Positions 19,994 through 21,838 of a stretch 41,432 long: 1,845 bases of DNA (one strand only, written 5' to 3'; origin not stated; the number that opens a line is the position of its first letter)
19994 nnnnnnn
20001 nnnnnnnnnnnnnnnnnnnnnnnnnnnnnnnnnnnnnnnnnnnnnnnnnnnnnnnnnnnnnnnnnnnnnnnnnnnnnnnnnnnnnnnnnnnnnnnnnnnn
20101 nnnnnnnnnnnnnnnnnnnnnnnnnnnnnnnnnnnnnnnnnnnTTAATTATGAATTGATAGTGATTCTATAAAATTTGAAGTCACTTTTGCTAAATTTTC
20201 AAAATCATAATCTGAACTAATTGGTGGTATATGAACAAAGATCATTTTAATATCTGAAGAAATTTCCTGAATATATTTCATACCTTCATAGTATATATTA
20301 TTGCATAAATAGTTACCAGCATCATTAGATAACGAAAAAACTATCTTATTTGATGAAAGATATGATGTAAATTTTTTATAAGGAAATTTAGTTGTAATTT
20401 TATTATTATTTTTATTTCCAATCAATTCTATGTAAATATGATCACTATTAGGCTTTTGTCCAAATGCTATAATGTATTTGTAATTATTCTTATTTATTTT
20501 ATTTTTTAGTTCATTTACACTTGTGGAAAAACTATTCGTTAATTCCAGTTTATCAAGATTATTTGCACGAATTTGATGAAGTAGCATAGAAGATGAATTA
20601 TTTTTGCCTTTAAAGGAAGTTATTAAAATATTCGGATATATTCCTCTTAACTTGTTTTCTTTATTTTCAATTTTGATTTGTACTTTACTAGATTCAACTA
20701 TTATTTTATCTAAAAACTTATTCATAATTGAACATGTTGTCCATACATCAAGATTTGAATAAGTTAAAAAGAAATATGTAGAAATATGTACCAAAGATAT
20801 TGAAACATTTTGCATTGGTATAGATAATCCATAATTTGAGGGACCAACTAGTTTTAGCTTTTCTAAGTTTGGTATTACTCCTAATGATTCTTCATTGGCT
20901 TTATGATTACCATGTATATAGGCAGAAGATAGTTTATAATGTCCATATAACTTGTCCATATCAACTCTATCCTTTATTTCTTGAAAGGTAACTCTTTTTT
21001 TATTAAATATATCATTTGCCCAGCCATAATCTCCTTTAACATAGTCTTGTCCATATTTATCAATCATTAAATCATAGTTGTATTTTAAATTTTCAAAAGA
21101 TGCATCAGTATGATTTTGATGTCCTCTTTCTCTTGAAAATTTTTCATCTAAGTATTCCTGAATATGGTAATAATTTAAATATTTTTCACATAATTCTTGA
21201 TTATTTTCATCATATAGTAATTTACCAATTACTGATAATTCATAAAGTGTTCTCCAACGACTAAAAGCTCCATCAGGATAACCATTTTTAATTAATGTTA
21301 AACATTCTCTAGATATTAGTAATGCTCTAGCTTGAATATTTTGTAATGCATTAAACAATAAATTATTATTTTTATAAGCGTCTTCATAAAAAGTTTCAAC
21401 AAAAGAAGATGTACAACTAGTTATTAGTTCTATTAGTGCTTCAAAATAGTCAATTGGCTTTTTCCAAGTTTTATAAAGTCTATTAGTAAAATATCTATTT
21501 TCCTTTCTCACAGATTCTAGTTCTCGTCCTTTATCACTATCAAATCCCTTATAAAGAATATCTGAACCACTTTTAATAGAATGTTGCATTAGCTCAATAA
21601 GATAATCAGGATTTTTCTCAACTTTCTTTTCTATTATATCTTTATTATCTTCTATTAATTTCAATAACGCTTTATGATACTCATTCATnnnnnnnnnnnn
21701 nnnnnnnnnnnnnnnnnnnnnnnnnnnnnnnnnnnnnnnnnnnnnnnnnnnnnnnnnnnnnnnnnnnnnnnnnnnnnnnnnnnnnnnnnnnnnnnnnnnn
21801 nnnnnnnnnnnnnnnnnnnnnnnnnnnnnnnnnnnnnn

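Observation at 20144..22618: Candidate undescribed defence/conflict operon: Cys-cluster-HNH-sigma-r4 protein + DUF5677-like protein fused to a pyroglutamyl-peptidase-like Glu-Cys-His domain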

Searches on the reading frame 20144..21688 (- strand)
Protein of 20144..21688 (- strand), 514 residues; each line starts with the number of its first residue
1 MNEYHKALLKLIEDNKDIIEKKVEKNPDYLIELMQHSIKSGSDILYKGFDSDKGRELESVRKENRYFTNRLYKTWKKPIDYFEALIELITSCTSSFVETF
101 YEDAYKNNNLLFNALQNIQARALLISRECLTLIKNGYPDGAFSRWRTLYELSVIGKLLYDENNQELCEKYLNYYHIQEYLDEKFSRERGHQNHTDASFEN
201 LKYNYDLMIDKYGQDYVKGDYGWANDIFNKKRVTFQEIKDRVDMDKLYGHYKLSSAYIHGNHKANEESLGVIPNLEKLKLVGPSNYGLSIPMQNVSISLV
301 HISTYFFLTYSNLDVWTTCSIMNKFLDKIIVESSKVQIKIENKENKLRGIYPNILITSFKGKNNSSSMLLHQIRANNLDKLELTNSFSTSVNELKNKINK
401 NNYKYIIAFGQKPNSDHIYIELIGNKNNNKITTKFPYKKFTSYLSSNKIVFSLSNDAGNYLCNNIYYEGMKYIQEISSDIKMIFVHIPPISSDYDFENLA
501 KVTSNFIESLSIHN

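Call 3: search_protein_families(library=pfam, proteins=[window:20144-21688:-], max_evalue=1)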
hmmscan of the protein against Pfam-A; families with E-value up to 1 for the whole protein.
window:20144-21688:- (514 aa): 2 families
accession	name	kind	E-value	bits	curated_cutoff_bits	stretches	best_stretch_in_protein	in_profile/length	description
PF18928.5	DUF5677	-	1.5e-19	71.1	27.1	1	120-269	9-159/166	Family of unknown function (DUF5677)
PF01470.22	Peptidase_C15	-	7.2e-11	42.9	22.7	2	433-492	113-172/204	Pyroglutamyl peptidase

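Call 4: search_protein_families(library=padloc, proteins=[window:20144-21688:-], max_evalue=1)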
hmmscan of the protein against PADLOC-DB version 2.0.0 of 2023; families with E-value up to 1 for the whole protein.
window:20144-21688:- (514 aa): 1 family
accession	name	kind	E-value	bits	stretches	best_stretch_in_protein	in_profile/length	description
PDLC04028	PD-T4-2_B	-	0.013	13.6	1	309-400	29-119/168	-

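Call 5: search_protein_families(library=ncbifam, proteins=[window:20144-21688:-], max_evalue=1)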
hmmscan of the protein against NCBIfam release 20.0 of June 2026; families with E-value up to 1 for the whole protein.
window:20144-21688:- (514 aa): 5 families
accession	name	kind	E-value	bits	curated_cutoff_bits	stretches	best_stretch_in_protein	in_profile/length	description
NF009676.0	PRK13197.1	subfamily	1.3e-14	54.7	199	2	431-491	112-172/215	pyroglutamyl-peptidase I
TIGR00504.1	pyro_pdase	equivalog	5e-08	33.2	201.75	1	433-491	112-170/213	pyroglutamyl-peptidase I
NF009672.0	PRK13193.1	equivalog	3.1e-05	23.8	271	1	415-488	94-166/209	pyroglutamyl-peptidase I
NF009673.0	PRK13194.1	equivalog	0.00011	22.1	274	1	343-491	29-171/208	pyroglutamyl-peptidase I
NF009675.0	PRK13196.1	equivalog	0.083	12.7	308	1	436-488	119-172/219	pyroglutamyl-peptidase I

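Call 11: find_homologous_proteins(query=window:20144-21688:-)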
Query window:20144-21688:- (514 aa): 80 proteins with E <= 0.001 among 8000 candidates.
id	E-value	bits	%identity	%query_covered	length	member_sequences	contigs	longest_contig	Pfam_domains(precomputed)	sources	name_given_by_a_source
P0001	0.0e+0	1087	95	100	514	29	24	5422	PF01470.23,PF18928.6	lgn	-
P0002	2.2e-272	922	82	99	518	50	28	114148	PF01470.23,PF18928.6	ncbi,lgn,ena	-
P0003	1.6e-267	906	79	99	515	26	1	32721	PF01470.23,PF18928.6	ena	-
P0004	1.4e-262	890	77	99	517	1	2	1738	PF01470.23,PF18928.6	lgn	-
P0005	2.4e-262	889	78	99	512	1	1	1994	PF01470.23,PF18928.6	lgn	-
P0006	1.5e-258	877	77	99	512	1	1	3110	PF01470.23,PF18928.6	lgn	-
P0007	1.5e-256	870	76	99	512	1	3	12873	PF01470.23,PF18928.6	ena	-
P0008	1.6e-256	870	76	99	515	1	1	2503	PF01470.23,PF18928.6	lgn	-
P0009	4.1e-256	869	75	99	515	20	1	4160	PF01470.23,PF18928.6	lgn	-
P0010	5.8e-256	868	76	99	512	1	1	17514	PF01470.23,PF18928.6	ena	-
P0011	1.3e-255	867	75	99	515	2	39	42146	PF01470.23,PF18928.6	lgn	-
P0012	2.1e-255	866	76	99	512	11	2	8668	PF01470.23,PF18928.6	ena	-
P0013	5.1e-254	862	76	99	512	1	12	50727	PF01470.23,PF18928.6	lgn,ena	-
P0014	8.8e-254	861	75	99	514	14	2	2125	PF01470.23,PF18928.6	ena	-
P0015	1.4e-253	860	76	99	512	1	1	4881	PF01470.23,PF18928.6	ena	-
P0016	4.6e-252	855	75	99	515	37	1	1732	PF01470.23,PF18928.6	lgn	-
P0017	1.3e-249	847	76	97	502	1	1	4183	PF01470.23,PF18928.6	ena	-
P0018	3.7e-248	843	75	99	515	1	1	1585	PF01470.23,PF18928.6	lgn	-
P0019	9.6e-244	828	74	99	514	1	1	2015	PF01470.23,PF18928.6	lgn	-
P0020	4.5e-240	816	72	99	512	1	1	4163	PF01470.23,PF18928.6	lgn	-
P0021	2.3e-236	804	71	99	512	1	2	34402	PF01470.23,PF18928.6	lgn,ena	-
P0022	2.4e-223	761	66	99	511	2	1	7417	PF01470.23,PF18928.6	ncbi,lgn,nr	ncbi:MAG: DUF5677 domain-containing protein [Bacilli bacterium]|nr:DUF5677 domain-containing protein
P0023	3.6e-212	724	67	98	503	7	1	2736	PF01470.23,PF18928.6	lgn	-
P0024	1.5e-189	649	80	70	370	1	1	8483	PF18928.6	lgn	-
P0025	8.7e-187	640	57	99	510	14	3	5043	PF01470.23,PF18928.6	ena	-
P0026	6.8e-183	627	56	99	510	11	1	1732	PF01470.23,PF18928.6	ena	-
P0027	6.1e-181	621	56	99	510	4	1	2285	PF01470.23,PF18928.6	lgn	-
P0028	2.8e-180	619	56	99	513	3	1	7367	PF01470.23,PF18928.6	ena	-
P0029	9.1e-180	617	55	99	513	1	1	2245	PF01470.23,PF18928.6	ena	-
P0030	1.9e-179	616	56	99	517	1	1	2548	PF01470.23,PF18928.6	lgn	-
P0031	3.8e-179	615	55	99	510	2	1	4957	PF01470.23,PF18928.6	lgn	-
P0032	2.5e-177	609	55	99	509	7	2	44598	PF01470.23,PF18928.6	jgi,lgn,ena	-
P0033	3.0e-177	609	55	99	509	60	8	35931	PF01470.23,PF18928.6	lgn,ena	-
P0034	2.2e-176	606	54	99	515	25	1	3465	PF01470.23,PF18928.6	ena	-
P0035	3.3e-175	602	54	99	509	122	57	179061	PF01470.23,PF18928.6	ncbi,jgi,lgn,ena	-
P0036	4.3e-175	602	55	99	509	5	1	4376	PF01470.23,PF18928.6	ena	-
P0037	4.5e-175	601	55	99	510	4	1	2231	PF01470.23,PF18928.6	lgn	-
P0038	1.2e-174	600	55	99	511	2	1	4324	PF01470.23,PF18928.6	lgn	-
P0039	1.4e-171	590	54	99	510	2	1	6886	PF01470.23,PF18928.6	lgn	-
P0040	2.5e-171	589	54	99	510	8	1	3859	PF01470.23,PF18928.6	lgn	-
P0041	6.6e-170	584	54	99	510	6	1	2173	PF01470.23,PF18928.6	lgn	-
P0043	1.2e-153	531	79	58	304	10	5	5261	PF18928.6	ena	-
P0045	1.4e-120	422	55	64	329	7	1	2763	PF18928.6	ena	-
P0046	1.1e-118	416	54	68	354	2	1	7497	PF18928.6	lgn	-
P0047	1.4e-118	415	54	68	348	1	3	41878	PF18928.6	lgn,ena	-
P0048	1.3e-115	405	53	68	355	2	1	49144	PF18928.6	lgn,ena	-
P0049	1.6e-114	402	52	68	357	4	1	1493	PF18928.6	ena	-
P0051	2.1e-111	391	54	68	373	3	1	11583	PF18928.6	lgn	-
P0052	1.4e-107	379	41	97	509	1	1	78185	PF01470.23,PF18928.6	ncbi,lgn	ncbi:MAG: DUF5677 domain-containing protein [Bacilli bacterium]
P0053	4.3e-106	374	53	68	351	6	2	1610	PF18928.6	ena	-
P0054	8.2e-104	366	52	68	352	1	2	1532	PF18928.6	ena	-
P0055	3.9e-103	364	57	59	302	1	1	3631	PF01470.23,PF18928.6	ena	-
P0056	1.8e-102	362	50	67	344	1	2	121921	PF18928.6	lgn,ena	-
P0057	3.2e-102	361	56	56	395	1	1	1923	PF18928.6,PF00072.31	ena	-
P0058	5.5e-95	337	47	68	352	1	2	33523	PF18928.6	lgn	-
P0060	4.2e-85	305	42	65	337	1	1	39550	PF18928.6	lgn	-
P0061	2.5e-84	302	47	57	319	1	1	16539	PF18928.6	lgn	-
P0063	9.0e-84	300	43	67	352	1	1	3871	PF18928.6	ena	-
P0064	5.1e-83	298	48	55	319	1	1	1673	PF18928.6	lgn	-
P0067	3.3e-42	163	32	66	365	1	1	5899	PF18928.6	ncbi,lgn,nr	ncbi:MAG TPA: DUF5677 domain-containing protein [Syntrophomonadaceae bacterium]|nr:DUF5677 domain-co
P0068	3.7e-40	156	34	56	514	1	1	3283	PF18928.6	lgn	-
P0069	1.6e-38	151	32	60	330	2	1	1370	PF18928.6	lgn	-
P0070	5.2e-36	143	35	50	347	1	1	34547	PF18928.6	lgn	-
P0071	2.5e-33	134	33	50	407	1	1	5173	PF18928.6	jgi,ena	-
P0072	6.0e-33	133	33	54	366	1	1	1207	PF18928.6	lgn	-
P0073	9.5e-31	125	29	61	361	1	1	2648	PF18928.6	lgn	-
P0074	4.5e-25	107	47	29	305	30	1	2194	PF01470.23,PF00293.35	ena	-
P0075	3.3e-22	97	30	51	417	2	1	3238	PF18928.6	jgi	jgi:hypothetical protein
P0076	1.2e-21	95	30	48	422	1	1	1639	PF18928.6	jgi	jgi:hypothetical protein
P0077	8.6e-21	93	29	42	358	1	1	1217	PF18928.6,PF08818.17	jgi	-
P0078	3.0e-19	87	26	55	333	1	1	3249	PF18928.6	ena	-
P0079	2.1e-18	85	38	31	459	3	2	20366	PF01470.23,PF00795.28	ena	-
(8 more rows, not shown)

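Call 14: find_encoding_contigs(protein=P0002, flank=8000, max_places=4)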
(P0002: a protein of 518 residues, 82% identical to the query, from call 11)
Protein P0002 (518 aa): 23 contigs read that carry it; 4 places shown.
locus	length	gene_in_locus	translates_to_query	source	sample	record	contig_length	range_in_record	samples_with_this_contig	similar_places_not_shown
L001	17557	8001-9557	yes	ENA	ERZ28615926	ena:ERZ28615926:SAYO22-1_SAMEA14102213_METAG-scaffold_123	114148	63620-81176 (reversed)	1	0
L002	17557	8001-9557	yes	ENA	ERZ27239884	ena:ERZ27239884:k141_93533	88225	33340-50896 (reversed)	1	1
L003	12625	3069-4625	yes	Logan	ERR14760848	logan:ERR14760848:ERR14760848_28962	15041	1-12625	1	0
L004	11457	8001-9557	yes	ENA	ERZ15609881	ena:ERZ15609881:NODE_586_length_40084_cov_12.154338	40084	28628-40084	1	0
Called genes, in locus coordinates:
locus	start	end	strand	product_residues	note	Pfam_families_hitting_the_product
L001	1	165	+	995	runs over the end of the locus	-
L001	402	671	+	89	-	-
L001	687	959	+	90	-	-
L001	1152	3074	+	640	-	PF00239:Resolvase, PF07508:Recombinase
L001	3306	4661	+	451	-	PF01076:Mob_Pre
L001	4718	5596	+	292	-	PF04383:KilA-N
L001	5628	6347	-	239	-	PF13240:Zn_Ribbon_1 (faint), PF03793:PASTA (weak), PF07553:Lipoprotein_Ltp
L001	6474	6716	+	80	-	PF01381:HTH_3 (weak), PF13443:HTH_26 (faint)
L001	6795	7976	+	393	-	PF14022:DUF4238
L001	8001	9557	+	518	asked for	PF18928:DUF5677, PF01470:Peptidase_C15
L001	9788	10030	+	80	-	-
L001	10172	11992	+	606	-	PF00239:Resolvase, PF07508:Recombinase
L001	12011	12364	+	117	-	PF14198:TnpV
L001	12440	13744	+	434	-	PF03432:Relaxase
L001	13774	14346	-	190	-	PF00293:NUDIX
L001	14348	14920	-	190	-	-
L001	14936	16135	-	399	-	PF04326:SLFN_AlbA_2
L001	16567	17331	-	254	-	-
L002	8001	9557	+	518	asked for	PF18928:DUF5677, PF01470:Peptidase_C15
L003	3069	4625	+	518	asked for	PF18928:DUF5677, PF01470:Peptidase_C15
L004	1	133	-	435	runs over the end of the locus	PF02881:SRP54_N, PF00448:SRP54, PF02978:SRP_SPB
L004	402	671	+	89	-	-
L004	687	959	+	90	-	-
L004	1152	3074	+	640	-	PF00239:Resolvase, PF07508:Recombinase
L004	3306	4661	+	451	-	PF01076:Mob_Pre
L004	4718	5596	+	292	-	PF04383:KilA-N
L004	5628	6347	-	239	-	PF13240:Zn_Ribbon_1 (faint), PF03793:PASTA (weak), PF07553:Lipoprotein_Ltp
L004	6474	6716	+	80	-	PF01381:HTH_3 (weak), PF13443:HTH_26 (faint)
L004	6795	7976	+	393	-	PF14022:DUF4238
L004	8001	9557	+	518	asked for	PF18928:DUF5677, PF01470:Peptidase_C15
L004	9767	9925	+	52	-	-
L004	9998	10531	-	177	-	-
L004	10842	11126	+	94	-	-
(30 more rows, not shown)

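Call 15: find_encoding_contigs(protein=P0035, flank=8000, max_places=5)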
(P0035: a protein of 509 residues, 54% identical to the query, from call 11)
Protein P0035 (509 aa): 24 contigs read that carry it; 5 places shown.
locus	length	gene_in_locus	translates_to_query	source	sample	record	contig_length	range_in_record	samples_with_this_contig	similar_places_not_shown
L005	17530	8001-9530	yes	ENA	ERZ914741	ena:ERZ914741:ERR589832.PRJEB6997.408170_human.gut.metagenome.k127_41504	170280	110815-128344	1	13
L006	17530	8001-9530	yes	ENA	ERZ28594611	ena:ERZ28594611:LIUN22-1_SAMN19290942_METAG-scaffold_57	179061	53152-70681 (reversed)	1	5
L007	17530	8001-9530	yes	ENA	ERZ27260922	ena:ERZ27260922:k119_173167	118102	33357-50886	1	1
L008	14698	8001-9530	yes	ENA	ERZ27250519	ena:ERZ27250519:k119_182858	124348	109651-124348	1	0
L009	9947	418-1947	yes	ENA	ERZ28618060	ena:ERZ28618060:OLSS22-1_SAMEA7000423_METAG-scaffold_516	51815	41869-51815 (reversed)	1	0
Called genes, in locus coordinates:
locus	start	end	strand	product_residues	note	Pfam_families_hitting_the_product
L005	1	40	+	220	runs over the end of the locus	PF00702:Hydrolase, PF13419:HAD_2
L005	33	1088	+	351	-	PF13229:Beta_helix (weak)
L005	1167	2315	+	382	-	PF07690:MFS_1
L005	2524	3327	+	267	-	PF05401:NodS (weak), PF13489:Methyltransf_23, PF05175:MTS (faint), PF08003:Methyltransf_9 (weak), PF13847:Methyltransf_31, PF08241:Methyltransf_11, PF08242:Methyltransf_12, PF13649:Methyltransf_25, +1 more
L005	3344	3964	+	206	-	PF13529:Peptidase_C39_2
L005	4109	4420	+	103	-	-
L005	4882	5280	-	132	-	-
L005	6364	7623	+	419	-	PF01554:MatE (weak), PF13440:Polysacc_synt_3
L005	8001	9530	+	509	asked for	PF18928:DUF5677, PF01470:Peptidase_C15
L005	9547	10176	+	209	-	PF13023:HD_3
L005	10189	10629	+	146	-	PF00383:dCMP_cyt_deam_1, PF14437:MafB19-deam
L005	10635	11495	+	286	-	PF08538:DUF1749, PF12146:Hydrolase_4 (weak), PF00561:Abhydrolase_1 (weak)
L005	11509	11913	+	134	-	-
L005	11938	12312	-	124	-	PF21983:NikA-like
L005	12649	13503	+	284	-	PF00892:EamA, PF03151:TPT (faint), PF00892:EamA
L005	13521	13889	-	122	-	PF21983:NikA-like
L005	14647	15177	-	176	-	PF00156:Pribosyltran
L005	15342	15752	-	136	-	PF00849:PseudoU_synth_2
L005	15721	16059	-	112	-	-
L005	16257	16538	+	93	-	PF00166:Cpn10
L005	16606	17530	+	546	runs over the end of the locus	PF00118:Cpn60_TCP1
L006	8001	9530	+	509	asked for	PF18928:DUF5677, PF01470:Peptidase_C15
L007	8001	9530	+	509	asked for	PF18928:DUF5677, PF01470:Peptidase_C15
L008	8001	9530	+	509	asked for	PF18928:DUF5677, PF01470:Peptidase_C15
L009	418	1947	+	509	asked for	PF18928:DUF5677, PF01470:Peptidase_C15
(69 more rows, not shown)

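Call 16: search_solved_structures(query=window:20144-21688:-, max_evalue=1, show_alignments=3)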
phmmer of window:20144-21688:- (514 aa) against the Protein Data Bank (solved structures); distinct sequences matched with E-value up to 1: 17.
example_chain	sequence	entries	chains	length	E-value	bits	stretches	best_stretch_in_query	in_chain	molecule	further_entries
3giu_A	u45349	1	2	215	9.1e-05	24.8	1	434-491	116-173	Pyrrolidone-carboxylate peptidase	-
4gxh_A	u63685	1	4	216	0.0007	21.9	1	433-491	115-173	Pyrrolidone-carboxylate peptidase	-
4hps_A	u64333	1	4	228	0.00078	21.7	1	433-491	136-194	Pyrrolidone-carboxylate peptidase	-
6ltq_A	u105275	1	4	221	0.0055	18.9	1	421-491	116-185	Pyroglutamyl-peptidase I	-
3lac_A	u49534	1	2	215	0.0059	18.8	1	434-490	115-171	Pyrrolidone-carboxylate peptidase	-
1a2z_A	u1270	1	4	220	0.024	16.8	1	435-489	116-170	PYRROLIDONE CARBOXYL PEPTIDASE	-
1aug_A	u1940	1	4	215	0.063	15.4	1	433-491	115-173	PYROGLUTAMYL PEPTIDASE-1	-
3rnz_A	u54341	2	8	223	0.07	15.3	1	433-491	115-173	Pyrrolidone-carboxylate peptidase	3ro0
1iof_A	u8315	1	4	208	0.27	13.3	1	434-491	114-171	PYRROLIDONE CARBOXYL PEPTIDASE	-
2df5_A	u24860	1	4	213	0.28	13.3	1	434-491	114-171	Pyrrolidone-carboxylate peptidase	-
4wwx_X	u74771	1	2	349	0.36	12.9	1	394-439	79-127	V(D)J recombination-activating protein 2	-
6cik_B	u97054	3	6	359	0.37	12.9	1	394-439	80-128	V(D)J recombination-activating protein 2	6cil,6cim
6xnx_B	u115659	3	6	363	0.38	12.9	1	394-439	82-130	V(D)J recombination-activating protein 2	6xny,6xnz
5zdz_B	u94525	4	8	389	0.42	12.7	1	394-439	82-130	mouse RAG2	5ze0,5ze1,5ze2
9lqp_B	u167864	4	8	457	0.55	12.3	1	394-439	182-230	Early growth response protein 1,V(D)J recombination-activating protein 2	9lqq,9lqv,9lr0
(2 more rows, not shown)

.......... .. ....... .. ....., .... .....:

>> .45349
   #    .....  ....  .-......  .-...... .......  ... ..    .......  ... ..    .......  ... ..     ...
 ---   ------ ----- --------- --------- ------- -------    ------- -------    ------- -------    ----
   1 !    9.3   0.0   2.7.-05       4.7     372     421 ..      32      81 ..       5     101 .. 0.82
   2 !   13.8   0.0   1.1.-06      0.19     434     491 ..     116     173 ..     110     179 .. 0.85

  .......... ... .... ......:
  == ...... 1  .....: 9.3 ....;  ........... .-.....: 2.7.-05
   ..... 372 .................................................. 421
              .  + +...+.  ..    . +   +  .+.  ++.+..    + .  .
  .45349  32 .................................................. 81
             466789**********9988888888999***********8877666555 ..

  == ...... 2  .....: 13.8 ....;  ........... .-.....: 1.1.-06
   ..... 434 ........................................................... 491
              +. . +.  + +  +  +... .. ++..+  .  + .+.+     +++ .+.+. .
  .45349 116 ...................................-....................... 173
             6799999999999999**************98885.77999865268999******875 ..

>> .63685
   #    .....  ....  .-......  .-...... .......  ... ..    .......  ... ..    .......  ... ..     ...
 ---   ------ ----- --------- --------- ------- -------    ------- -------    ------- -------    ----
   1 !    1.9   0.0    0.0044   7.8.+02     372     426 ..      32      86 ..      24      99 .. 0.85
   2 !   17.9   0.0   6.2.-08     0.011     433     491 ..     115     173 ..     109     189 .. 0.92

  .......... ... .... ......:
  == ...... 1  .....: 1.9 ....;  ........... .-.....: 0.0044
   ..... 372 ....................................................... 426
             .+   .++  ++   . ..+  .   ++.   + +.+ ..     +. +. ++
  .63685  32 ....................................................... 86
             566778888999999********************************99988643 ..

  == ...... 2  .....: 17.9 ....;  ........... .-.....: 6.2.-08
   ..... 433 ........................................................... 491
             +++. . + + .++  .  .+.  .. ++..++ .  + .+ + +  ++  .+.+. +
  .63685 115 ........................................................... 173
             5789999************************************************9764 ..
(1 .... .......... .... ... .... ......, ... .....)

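Call 25: find_encoding_contigs(protein=P0001, flank=6000, max_places=5)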
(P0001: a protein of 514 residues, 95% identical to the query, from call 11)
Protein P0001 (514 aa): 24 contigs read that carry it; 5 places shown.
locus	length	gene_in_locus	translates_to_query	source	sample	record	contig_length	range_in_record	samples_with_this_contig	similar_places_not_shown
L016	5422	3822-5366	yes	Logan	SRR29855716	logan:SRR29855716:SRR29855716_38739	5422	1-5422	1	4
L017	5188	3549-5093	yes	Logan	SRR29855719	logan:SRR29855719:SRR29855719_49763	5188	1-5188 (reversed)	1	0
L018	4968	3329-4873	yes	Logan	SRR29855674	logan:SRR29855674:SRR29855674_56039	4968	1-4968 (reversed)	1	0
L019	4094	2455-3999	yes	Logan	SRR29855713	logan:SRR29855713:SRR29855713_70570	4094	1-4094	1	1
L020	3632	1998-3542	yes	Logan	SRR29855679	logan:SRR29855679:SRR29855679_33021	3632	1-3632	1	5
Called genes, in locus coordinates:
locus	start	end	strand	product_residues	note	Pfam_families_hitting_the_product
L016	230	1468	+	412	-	PF01076:Mob_Pre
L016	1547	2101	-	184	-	PF06821:Ser_hydrolase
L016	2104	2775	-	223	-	-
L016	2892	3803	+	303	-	PF01844:HNH, PF14279:HNH_5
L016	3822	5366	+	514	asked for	PF18928:DUF5677, PF01470:Peptidase_C15 (weak)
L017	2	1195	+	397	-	?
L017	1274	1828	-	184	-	PF06821:Ser_hydrolase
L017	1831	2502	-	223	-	-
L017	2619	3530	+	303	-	PF01844:HNH, PF14279:HNH_5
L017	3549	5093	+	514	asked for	PF18928:DUF5677, PF01470:Peptidase_C15 (weak)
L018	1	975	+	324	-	?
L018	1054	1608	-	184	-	PF06821:Ser_hydrolase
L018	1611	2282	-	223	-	-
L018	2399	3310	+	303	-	PF01844:HNH, PF14279:HNH_5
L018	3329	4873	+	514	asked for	PF18928:DUF5677, PF01470:Peptidase_C15 (weak)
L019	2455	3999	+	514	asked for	PF18928:DUF5677, PF01470:Peptidase_C15 (weak)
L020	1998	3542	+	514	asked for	PF18928:DUF5677, PF01470:Peptidase_C15 (weak)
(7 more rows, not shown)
